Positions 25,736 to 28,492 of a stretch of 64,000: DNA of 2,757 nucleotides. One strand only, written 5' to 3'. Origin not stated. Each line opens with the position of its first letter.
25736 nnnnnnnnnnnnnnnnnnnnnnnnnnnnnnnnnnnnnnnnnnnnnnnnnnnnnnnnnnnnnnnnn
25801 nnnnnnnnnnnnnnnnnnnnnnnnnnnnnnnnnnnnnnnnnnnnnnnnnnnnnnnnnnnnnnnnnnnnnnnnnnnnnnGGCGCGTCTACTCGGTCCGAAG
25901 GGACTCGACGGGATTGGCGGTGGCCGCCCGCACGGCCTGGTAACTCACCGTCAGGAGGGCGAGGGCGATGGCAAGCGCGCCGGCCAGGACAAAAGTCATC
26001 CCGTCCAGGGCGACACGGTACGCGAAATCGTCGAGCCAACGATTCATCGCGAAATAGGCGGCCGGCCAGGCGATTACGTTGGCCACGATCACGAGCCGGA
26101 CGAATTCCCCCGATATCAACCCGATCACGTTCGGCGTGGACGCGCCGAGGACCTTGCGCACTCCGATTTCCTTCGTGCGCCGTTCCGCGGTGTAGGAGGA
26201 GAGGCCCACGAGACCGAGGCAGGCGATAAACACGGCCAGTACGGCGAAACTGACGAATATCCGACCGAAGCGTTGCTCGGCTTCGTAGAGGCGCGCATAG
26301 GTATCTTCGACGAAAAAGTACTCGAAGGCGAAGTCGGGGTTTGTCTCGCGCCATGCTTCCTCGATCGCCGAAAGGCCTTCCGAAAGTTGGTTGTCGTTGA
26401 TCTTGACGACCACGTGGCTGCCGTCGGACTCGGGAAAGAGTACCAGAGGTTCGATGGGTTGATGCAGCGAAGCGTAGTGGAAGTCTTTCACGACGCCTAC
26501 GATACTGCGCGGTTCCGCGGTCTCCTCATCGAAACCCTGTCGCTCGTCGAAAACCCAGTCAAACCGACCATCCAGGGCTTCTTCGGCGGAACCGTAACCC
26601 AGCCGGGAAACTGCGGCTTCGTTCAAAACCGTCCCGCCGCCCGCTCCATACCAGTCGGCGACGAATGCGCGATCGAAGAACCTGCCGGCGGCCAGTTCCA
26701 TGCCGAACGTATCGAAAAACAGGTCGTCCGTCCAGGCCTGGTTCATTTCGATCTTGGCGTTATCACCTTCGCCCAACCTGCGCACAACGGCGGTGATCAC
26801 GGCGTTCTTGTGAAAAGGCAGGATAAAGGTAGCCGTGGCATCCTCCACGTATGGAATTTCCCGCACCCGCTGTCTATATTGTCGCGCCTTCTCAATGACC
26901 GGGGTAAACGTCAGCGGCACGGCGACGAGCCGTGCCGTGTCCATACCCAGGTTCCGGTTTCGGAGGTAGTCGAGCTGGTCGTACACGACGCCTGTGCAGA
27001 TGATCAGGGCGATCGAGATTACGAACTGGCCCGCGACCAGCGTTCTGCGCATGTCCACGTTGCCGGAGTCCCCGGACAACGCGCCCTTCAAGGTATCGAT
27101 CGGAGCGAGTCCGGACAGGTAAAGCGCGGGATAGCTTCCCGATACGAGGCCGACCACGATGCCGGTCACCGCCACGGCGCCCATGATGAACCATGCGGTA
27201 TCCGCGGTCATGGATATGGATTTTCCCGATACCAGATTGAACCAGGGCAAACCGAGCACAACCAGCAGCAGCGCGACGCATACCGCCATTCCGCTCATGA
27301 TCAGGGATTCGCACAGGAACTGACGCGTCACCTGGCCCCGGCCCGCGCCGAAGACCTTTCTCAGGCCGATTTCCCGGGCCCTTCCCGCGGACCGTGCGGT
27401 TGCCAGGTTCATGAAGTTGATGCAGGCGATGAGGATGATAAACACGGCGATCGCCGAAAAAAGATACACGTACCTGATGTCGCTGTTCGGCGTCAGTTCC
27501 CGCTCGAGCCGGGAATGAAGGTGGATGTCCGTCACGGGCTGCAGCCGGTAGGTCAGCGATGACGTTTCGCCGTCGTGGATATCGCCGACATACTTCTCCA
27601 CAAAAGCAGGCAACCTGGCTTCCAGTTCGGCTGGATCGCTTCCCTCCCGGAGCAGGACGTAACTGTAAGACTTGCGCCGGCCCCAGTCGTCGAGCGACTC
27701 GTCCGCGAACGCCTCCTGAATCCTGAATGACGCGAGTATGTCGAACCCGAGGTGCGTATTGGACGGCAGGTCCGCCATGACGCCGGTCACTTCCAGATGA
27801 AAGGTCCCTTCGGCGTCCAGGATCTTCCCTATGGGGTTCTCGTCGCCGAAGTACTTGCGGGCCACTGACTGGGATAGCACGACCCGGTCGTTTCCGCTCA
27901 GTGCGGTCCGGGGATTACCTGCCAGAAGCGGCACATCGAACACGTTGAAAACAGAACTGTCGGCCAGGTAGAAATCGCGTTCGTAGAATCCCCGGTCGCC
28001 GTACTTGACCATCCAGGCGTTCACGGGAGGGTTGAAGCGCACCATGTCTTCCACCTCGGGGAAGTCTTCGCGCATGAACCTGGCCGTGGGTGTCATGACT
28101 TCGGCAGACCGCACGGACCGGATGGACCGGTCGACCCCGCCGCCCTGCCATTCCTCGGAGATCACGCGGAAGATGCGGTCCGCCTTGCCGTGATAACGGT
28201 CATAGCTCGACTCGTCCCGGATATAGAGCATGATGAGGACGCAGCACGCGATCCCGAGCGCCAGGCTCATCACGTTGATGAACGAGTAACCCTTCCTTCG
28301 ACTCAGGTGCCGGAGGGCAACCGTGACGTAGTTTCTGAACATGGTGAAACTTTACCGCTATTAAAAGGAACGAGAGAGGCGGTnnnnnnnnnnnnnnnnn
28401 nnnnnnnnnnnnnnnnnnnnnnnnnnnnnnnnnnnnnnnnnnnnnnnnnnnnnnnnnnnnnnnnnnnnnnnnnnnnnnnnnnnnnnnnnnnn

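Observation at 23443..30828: Three tandem paralogous ADOP (duplicated-FtsX orphan) permeases with gene-conversion-like identical stretches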

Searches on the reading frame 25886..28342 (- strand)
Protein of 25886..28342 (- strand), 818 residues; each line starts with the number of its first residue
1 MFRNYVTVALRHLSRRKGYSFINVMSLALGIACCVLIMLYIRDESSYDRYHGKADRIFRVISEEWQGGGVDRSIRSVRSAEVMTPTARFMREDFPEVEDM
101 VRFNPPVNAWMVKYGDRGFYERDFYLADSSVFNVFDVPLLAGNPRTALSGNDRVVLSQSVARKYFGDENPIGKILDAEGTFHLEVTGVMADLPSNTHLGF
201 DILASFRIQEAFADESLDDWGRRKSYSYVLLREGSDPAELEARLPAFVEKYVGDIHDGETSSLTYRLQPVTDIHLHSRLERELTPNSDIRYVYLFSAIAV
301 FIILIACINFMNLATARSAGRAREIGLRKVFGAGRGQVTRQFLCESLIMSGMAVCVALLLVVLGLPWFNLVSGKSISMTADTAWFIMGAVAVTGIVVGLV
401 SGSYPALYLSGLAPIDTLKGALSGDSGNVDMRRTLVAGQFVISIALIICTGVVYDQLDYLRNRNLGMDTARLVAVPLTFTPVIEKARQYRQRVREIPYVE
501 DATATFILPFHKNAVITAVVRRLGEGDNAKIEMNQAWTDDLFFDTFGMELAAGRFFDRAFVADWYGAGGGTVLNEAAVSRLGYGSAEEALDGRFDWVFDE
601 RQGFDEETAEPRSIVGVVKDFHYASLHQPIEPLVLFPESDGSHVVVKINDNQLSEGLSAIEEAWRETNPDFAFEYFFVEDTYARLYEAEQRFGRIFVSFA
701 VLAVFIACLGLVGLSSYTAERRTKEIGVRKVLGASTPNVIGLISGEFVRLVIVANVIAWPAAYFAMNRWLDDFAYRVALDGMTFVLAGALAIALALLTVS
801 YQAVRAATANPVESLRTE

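Call 3: search_protein_families(library=ncbifam, proteins=[window:25886-28342:-], max_evalue=0.001)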
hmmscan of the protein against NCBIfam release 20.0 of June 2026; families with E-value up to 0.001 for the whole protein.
window:25886-28342:- (818 aa): 4 families
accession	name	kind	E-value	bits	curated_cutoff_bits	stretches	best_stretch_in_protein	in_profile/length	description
TIGR03434.1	ADOP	subfamily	5.4e-99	332.4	622.3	1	6-818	5-803/803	ADOP family duplicated permease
NF038008.1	ABC_perm_DarB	equivalog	8e-38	129.9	700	1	20-799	12-767/777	darobactin export ABC transporter permease subunit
NF007826.0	PRK10535.1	equivalog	5.3e-07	28.3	966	1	294-418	523-645/648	macrolide ABC transporter ATP-binding protein/permease MacB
NF000246.1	macrolide_MefC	exception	1.8e-05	24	870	1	285-409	216-335/407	macrolide efflux MFS transporter Mef(C)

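Call 4: search_protein_families(library=pfam, proteins=[window:25886-28342:-], max_evalue=0.001)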
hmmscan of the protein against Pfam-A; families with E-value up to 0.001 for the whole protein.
window:25886-28342:- (818 aa): 2 families
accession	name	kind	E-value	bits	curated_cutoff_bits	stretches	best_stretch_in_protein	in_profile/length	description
PF12704.14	MacB_PCD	-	1.2e-28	101.2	27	1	20-245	1-205/207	MacB-like periplasmic core domain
PF02687.27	FtsX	-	1e-23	84.1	25.5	2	297-411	2-117/120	FtsX-like permease C-terminal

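Call 10: find_encoding_contigs(protein=window:25886-28342:-, flank=10000, max_places=6)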
Protein window:25886-28342:- (818 aa): 1 contig read that carries it; 1 place shown.
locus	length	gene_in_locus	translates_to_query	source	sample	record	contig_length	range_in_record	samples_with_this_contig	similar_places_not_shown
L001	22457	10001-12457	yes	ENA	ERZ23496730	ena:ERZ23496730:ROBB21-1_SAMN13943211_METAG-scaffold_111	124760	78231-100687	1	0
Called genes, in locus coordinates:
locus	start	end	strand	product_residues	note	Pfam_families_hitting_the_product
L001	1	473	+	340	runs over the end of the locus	PF02661:Fic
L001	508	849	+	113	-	PF07883:Cupin_2, PF05899:Cupin_3 (weak)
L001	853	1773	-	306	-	PF00520:Ion_trans, PF08016:PKD_channel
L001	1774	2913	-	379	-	-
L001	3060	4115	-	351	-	PF00579:tRNA-synt_1b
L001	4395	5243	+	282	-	PF02540:NAD_synthase (faint)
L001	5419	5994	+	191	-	-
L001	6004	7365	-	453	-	PF05496:RuvB_N, PF00004:AAA, PF13173:AAA_14 (weak), PF16193:AAA_assoc_2, PF12002:MgsA_C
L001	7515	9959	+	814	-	PF12704:MacB_PCD, PF02687:FtsX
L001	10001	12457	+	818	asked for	PF12704:MacB_PCD, PF02687:FtsX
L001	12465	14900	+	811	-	PF12704:MacB_PCD, PF02687:FtsX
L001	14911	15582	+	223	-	PF13505:OMP_b-brl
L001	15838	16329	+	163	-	PF22811:Zn_ribbon_NrdR, PF03477:ATP-cone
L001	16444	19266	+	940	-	PF08471:Ribonuc_red_2_N, PF00317:Ribonuc_red_lgN (faint), PF02867:Ribonuc_red_lgC, PF12637:TSCPD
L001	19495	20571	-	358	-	PF03706:LPG_synthase_TM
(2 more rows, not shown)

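Call 11: find_homologous_proteins(query=window:25886-28342:-, max_evalue=1e-10)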
Query window:25886-28342:- (818 aa): 7714 proteins with E <= 1e-10 among 8000 candidates; the best 120 are listed.
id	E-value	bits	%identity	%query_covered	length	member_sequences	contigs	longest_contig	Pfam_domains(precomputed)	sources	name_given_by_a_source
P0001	0.0e+0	1700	92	100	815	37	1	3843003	PF02687.28,PF12704.15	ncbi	-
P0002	0.0e+0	1629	88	100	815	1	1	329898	PF02687.28,PF12704.15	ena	-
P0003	0.0e+0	1624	87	100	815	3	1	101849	PF02687.28,PF12704.15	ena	-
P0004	0.0e+0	1606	86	100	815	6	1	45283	PF02687.28,PF12704.15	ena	-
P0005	0.0e+0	1570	85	100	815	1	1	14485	PF02687.28,PF12704.15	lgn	-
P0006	0.0e+0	1554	83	100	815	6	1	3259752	PF02687.28,PF12704.15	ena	-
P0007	0.0e+0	1537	83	100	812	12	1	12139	PF02687.28,PF12704.15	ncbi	-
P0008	0.0e+0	1533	83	100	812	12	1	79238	PF02687.28,PF12704.15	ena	-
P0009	0.0e+0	1316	72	100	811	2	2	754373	PF02687.28,PF12704.15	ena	-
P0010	0.0e+0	1314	70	100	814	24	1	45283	PF02687.28,PF12704.15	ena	-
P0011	0.0e+0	1313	70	100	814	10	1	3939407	PF02687.28,PF12704.15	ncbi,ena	-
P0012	0.0e+0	1308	70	100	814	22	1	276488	PF02687.28,PF12704.15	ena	-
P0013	0.0e+0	1307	72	100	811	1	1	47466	PF02687.28,PF12704.15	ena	-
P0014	0.0e+0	1300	72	100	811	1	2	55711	PF02687.28,PF12704.15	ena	-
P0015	0.0e+0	1296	72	100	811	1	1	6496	PF02687.28,PF12704.15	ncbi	-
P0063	0.0e+0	1208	65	100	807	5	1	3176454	PF02687.28,PF12704.15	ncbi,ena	-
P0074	2.9e-231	788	47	100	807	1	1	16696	PF02687.28,PF12704.15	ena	-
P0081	1.2e-214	733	44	100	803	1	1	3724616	PF02687.28,PF12704.15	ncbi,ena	-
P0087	8.0e-213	727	43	100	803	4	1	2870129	PF02687.28,PF12704.15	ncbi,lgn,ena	-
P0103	4.4e-206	705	43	100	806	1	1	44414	PF02687.28,PF12704.15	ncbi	ncbi:ABC transporter permease [Acidobacteriota bacterium]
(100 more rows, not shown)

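Call 14: find_related_loci(query=window:25886-28342:-, collection=genome_contigs, flank=10000)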
Query window:25886-28342:- (818 aa) in genome_contigs; peptide patterns used: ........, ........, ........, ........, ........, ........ (x = any residue, [..] = any of these).
600 stretches matched a pattern (row limit reached: there are more); 599 encode a relative of the query (tblastn E <= 1e-3); the best 80 are kept; 80 distinct loci.
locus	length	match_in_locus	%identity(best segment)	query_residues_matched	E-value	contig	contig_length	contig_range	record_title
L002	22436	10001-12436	84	1-818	0e+0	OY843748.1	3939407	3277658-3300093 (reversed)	MAG: bacterium isolate 9408d56b-0626-48ff-8cc4-40385ffb9045 genome assembly, chromosome: 1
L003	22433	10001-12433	69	1-818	0e+0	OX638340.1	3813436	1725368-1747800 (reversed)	MAG: uncultured Gemmatimonadota bacterium isolate 6ed59a95-0d5b-4630-9937-108f2708d2fb genome assembly, chromosome: 1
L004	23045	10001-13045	93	1-818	0e+0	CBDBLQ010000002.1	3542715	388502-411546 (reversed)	MAG: bacterium isolate 7e3eab2d-bf14-4947-a8f9-fc6ddb354d52 genome assembly, contig: contig_2, whole genome shotgun sequ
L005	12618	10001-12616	41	1-818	0e+0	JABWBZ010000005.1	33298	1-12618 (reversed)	MAG: bacterium isolate MAG_43 scaffold_1143, whole genome shotgun sequence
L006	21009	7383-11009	44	1-818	0e+0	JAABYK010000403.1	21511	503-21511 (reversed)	MAG: candidate division KSB1 bacterium isolate CS3-K085 K_merged_R1_(paired)_contig_131207, whole genome shotgun sequenc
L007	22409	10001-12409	42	1-818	0e+0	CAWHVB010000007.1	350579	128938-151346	MAG: uncultured Ignavibacteria bacterium isolate MFD02416.bin.1.237 genome assembly, contig: contig_68612, whole genome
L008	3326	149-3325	41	1-818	0e+0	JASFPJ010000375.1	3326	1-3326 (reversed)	MAG: Candidatus Aminicenantes bacterium isolate D0819M58metaG_Bin_295 D0819M58metaG_FD_scaffold_4881_c1, whole genome sh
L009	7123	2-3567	42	1-818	0e+0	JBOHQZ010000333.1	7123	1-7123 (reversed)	MAG: bacterium isolate SD8033_maxbin2.bin.2_sub NODE_3329_length_7123_cov_3.005575, whole genome shotgun sequence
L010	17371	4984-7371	40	1-818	0e+0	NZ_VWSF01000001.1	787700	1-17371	Adhaeribacter rhizoryzae strain DK36 contig1, whole genome shotgun sequence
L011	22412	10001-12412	39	1-818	0e+0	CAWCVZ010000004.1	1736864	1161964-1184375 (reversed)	MAG: uncultured Ignavibacteria bacterium isolate MFD05442.bin.1.213 genome assembly, contig: contig_12291, whole genome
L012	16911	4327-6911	42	1-818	0e+0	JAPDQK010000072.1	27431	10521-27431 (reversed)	MAG: Candidatus Zhuqueibacter pondensis isolate JZ4_201709_bins_45 JZ-4_201709_bins_45_scaffold_72, whole genome shotgun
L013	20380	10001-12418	41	1-818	0e+0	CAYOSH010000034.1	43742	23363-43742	MAG TPA_asm: uncultured Eubacteriales bacterium isolate SRP185410_co2_348 genome assembly, contig: NODE_829_length_43742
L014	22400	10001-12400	40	1-818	0e+0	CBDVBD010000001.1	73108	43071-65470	MAG TPA_asm: uncultured bacterium isolate SRR22302350_binner123_Refined_58 genome assembly, contig: ERZ25073595.20, whol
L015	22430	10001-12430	42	1-818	0e+0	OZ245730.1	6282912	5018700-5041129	MAG: Calditrichia bacterium isolate b0d004ed-fac9-4c7c-be48-ce0904fd85ed genome assembly, chromosome: 1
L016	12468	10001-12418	40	1-818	0e+0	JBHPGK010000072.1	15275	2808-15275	Candidate division KSB1 bacterium isolate SAG AM-311-M08 NODE_72_length_15275_cov_28.108739, whole genome shotgun sequen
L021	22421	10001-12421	39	1-818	0e+0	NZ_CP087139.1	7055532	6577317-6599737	Spirosoma sp. KNUC1025 chromosome, complete genome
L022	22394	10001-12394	39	1-816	0e+0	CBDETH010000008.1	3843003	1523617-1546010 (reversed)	MAG: bacterium isolate a37c322d-fd18-4de0-acdf-9ec38001f2fc genome assembly, contig: contig_8, whole genome shotgun sequ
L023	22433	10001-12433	39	1-818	0e+0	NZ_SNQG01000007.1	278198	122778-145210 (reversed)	Mucilaginibacter phyllosphaerae strain PP-F2FG21 NODE_7_length_278198_cov_98.520633, whole genome shotgun sequence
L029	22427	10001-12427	40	1-818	0e+0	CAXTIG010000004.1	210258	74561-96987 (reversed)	MAG TPA_asm: uncultured Cytophagales bacterium isolate public_SRR11456921_metawrap_bin.12 genome assembly, contig: publi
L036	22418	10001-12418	39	1-818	0e+0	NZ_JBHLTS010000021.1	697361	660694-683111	Mucilaginibacter angelicae strain NCAIM B.02415 soapdenovo_K_127_21, whole genome shotgun sequence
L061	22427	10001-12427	38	1-818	3e-173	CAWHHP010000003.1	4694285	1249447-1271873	MAG: uncultured Chitinophagaceae bacterium isolate MFD01916.bin.1.143 genome assembly, contig: contig_1630, whole genome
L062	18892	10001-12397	39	1-818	4e-173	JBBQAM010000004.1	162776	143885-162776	MAG: Flavobacteriales bacterium isolate Co_metawrap_1460 Cmw_1460_k141_13796777_length_162776_cov_13.0000, whole genome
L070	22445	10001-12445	38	1-818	8e-171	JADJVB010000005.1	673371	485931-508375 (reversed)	MAG: Chitinophagaceae bacterium isolate Hirt_18-Q3-R61-65_MAXAC.324_sub tig00003355-10-6729500, whole genome shotgun seq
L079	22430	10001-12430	38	1-818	1e-167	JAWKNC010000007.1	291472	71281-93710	MAG: Allomuricauda sp. isolate BC1.155 BC1.155.fa-7, whole genome shotgun sequence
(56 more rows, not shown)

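Call 20: find_encoding_contigs(protein=P0081, flank=10000, max_places=3)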
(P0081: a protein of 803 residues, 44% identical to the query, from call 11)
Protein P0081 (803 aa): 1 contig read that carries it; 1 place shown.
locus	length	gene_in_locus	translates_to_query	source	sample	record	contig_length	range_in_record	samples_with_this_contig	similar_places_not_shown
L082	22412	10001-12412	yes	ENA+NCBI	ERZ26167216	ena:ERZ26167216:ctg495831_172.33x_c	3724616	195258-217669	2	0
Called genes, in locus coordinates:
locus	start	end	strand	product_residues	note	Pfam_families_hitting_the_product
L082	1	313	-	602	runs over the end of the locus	-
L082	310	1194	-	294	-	-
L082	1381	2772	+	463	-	PF07690:MFS_1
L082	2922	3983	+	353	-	PF00291:PALP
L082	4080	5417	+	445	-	PF07260:ANKH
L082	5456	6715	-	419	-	PF00155:Aminotran_1_2 (weak), PF00266:Aminotran_5, PF01053:Cys_Met_Meta_PP (weak)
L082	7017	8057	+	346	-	PF08450:SGL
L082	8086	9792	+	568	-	PF00474:SSF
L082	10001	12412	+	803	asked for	PF12704:MacB_PCD, PF02687:FtsX, PF12704:MacB_PCD, PF02687:FtsX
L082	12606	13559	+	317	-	PF13173:AAA_14, PF13635:DUF4143 (weak)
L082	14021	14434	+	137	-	PF15919:HicB_lk_antitox (weak), PF15970:HicB-like_2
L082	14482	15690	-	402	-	PF00155:Aminotran_1_2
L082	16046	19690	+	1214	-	PF02574:S-methyl_trans, PF00809:Pterin_bind, PF02607:B12-binding_2, PF02310:B12-binding, PF02965:Met_synt_B12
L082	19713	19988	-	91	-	PF12844:HTH_19 (weak), PF13560:HTH_31, PF01381:HTH_3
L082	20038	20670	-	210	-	-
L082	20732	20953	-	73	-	-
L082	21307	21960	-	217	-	PF06452:CBM9_1 (weak)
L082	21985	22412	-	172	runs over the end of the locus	PF02870:Methyltransf_1N, PF01035:DNA_binding_1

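Call 21: find_encoding_contigs(protein=P0087, flank=10000, max_places=3)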
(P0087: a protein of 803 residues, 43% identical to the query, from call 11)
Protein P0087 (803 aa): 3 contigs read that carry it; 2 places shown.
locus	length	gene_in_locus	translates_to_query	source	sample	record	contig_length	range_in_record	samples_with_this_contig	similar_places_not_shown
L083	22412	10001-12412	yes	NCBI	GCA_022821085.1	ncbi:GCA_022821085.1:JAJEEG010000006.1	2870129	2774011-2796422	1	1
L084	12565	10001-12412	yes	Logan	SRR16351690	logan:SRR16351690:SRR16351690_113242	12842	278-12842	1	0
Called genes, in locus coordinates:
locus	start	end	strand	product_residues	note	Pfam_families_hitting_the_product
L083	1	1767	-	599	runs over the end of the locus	-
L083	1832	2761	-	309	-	-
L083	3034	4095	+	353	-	PF00291:PALP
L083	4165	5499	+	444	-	PF07260:ANKH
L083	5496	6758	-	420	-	PF00266:Aminotran_5, PF01053:Cys_Met_Meta_PP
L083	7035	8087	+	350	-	PF08450:SGL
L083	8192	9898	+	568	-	PF00474:SSF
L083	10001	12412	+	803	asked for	PF12704:MacB_PCD, PF02687:FtsX, PF12704:MacB_PCD, PF02687:FtsX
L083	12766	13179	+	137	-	PF15970:HicB-like_2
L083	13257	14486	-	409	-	PF00155:Aminotran_1_2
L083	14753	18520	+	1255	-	PF02574:S-methyl_trans, PF00809:Pterin_bind, PF02607:B12-binding_2, PF02310:B12-binding, PF02965:Met_synt_B12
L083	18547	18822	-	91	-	PF12844:HTH_19, PF13560:HTH_31, PF01381:HTH_3, PF13413:HTH_25 (weak)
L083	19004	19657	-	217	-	PF06452:CBM9_1 (weak)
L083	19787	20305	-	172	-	PF02870:Methyltransf_1N, PF01035:DNA_binding_1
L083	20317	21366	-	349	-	PF00657:Lipase_GDSL (weak), PF13472:Lipase_GDSL_2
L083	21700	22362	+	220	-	PF13085:Fer2_3 (weak), PF00111:Fer2 (weak), PF01799:Fer2_2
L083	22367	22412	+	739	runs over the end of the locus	PF01315:Ald_Xan_dh_C, PF02738:MoCoBD_1, PF20256:MoCoBD_2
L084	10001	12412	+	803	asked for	PF12704:MacB_PCD, PF02687:FtsX, PF12704:MacB_PCD, PF02687:FtsX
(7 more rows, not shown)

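Call 22: search_solved_structures(query=window:25886-28342:-, max_evalue=0.01)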
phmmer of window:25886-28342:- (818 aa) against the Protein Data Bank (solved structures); distinct sequences matched with E-value up to 0.01: 5.
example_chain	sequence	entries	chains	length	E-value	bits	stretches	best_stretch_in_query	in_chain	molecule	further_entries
3is6_A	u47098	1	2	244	5.7e-11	44.6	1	78-251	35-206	putative permease protein, ABC transporter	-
5lil_A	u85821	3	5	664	1.2e-08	36.9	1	286-418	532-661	Macrolide export ATP-binding/permease protein MacB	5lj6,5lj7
5gko_A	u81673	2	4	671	4.7e-07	31.7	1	281-418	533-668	Macrolide export ATP-binding/permease protein MacB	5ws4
5xu1_M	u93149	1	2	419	6e-07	31.3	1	294-419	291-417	ABC transporter permeae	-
5nik_J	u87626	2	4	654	3.1e-05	25.7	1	289-418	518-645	Macrolide export ATP-binding/permease protein MacB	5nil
